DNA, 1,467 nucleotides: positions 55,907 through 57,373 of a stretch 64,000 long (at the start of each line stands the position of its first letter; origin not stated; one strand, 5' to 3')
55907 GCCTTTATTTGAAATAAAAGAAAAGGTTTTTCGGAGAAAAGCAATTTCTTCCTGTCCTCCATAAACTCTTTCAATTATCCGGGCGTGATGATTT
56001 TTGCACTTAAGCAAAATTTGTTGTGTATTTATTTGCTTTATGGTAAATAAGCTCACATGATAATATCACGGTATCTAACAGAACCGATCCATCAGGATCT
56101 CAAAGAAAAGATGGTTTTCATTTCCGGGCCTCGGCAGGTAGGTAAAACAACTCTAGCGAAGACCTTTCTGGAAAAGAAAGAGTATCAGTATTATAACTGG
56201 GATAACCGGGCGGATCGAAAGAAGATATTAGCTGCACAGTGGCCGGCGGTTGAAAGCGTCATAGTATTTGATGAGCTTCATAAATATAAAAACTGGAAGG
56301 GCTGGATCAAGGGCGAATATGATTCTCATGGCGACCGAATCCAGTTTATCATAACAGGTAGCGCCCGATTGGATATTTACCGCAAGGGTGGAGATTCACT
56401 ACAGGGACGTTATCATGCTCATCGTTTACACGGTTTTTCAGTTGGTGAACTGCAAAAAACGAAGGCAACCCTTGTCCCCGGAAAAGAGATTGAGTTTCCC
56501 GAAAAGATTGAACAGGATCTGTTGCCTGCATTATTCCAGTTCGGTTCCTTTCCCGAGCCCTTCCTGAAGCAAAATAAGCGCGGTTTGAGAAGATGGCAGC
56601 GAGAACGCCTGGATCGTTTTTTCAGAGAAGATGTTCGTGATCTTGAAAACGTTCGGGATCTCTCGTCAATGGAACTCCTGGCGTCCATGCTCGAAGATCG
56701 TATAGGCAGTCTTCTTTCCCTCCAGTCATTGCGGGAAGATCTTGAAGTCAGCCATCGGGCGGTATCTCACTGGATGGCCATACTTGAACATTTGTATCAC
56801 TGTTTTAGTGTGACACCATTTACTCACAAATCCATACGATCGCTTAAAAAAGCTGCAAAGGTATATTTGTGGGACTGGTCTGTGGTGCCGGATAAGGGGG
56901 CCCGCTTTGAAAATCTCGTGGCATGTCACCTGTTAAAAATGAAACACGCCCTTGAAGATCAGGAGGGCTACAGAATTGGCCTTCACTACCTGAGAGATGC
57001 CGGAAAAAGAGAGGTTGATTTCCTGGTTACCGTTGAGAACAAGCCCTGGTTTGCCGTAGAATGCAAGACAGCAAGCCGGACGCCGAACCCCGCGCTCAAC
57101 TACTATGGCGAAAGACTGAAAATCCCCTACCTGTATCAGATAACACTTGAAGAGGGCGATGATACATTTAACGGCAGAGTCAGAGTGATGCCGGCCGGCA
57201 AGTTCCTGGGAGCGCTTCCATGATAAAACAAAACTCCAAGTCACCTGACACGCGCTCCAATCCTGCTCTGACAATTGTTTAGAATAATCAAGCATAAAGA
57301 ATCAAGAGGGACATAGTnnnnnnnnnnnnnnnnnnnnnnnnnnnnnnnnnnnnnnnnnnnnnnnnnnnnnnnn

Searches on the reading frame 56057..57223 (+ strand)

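Call 3: search_protein_families(library=pfam, proteins=[window:56057-57223:+], max_evalue=0.1)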
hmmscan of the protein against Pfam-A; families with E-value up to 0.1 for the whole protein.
window:56057-57223:+ (388 aa): 12 families
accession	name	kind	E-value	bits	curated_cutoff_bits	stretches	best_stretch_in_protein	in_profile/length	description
PF13173.12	AAA_14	-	2.9e-25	89.2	27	1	17-132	2-128/129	AAA domain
PF13635.12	DUF4143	-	3.2e-25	89.2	28.1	1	191-338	2-159/160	Domain of unknown function (DUF4143)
PF20720.3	nSTAND3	-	0.00046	20.3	27.2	1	16-73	16-73/155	Novel STAND NTPase 3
PF13191.12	AAA_16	-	0.0029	18.5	32.6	1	18-40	25-47/167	AAA ATPase domain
PF01637.24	ATPase_2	-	0.0034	17.7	33.2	1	17-45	20-49/225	ATPase domain predominantly from Archaea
PF08378.17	NERD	-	0.013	16.4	22.1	0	280-340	1-58/111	Nuclease-related domain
PF13401.12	AAA_22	-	0.014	16.1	27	1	17-43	5-31/130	AAA domain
PF13479.12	AAA_24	-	0.025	14.9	27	1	17-72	2-58/195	AAA domain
PF05621.17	TniB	-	0.028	14.3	22.4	1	17-65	35-80/189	Bacterial TniB protein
PF19263.5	DUF5906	-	0.035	15.2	27.6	1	23-121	2-94/114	Family of unknown function (DUF5906)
PF00004.35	AAA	-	0.057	14.3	21.2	0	21-77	2-69/131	ATPase family associated with various cellular activities (AAA)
PF03266.21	NTPase_1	-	0.092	13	23.9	0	20-40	2-22/168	NTPase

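Call 4: search_protein_families(library=padloc, proteins=[window:56057-57223:+], max_evalue=0.01)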
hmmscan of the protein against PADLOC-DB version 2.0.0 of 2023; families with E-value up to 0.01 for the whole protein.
window:56057-57223:+ (388 aa): 9 families
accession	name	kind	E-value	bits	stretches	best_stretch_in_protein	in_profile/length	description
PDLC04790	PDC-S01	-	1.7e-53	179.8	1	2-368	11-400/422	-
PDLC04789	PDC-S01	-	8.9e-42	141.5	1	1-341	1-343/375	-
PDLC04787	PDC-S01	-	7.3e-31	105.4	1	6-330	16-350/412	-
PDLC04791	PDC-S01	-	7.5e-22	75.5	2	9-134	8-152/395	-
PDLC04786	PDC-S01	-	1.2e-09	35.5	2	16-60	19-65/439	-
PDLC04792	PDC-S01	-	2.4e-07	27.7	1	13-48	15-50/452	-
PDLC04788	PDC-S01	-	2.8e-06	24.5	1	15-59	17-61/448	-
PDLC01037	Csx1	-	0.00069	17.3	1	143-350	122-255/320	ARF+Nuclease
PDLC04140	mad8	-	0.008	13.7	0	11-45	20-55/314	mads_8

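Call 5: search_protein_families(library=ncbifam, proteins=[window:56057-57223:+], max_evalue=0.01)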
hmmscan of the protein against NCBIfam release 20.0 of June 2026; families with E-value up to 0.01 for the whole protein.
window:56057-57223:+ (388 aa): 1 family
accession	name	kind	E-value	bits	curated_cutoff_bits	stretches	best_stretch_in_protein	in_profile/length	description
NF003012.0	PRK03839.1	equivalog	0.0056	16.7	152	1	20-77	3-58/180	putative kinase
